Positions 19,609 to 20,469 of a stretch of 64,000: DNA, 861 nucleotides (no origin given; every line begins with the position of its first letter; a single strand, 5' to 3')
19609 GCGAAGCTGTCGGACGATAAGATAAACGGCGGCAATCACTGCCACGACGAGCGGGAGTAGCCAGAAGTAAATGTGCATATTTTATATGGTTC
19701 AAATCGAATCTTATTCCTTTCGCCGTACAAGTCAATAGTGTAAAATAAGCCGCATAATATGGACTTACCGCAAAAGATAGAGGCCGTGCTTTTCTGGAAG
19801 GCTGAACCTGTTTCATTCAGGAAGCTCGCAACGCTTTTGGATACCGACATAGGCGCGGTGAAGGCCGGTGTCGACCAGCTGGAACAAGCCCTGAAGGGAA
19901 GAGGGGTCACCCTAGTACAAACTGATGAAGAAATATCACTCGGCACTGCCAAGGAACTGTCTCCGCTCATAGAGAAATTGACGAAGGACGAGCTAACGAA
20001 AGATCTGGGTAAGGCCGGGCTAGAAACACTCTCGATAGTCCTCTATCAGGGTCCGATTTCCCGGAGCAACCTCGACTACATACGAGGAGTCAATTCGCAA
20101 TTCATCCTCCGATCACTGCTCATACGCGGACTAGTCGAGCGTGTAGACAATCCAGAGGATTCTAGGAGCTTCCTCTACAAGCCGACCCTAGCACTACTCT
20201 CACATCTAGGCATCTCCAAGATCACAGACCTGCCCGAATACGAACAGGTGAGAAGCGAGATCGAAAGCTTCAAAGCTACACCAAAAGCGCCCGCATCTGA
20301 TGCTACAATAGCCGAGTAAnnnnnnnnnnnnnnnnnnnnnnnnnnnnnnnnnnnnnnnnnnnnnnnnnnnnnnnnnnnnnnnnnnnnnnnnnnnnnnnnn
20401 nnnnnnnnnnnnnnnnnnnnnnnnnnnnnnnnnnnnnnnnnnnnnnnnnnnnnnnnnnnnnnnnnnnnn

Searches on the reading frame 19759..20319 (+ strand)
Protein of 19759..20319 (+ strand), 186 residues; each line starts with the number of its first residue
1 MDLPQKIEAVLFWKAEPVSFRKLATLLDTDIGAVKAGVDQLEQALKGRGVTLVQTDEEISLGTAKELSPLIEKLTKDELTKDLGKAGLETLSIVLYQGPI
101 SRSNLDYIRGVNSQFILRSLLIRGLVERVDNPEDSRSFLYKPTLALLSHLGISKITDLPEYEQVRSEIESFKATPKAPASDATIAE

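Call 12: search_protein_families(library=pfam, proteins=[window:19759-20319:+], max_evalue=0.001)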
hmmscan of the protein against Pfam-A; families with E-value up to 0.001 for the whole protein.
window:19759-20319:+ (186 aa): 2 families
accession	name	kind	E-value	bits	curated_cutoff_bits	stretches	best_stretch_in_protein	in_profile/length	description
PF04079.22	SMC_ScpB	-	3.1e-37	128.1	27.4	1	6-160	2-159/160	Segregation and condensation complex subunit ScpB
PF01047.28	MarR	-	6.3e-05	23.2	24.6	0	116-137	37-58/59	MarR family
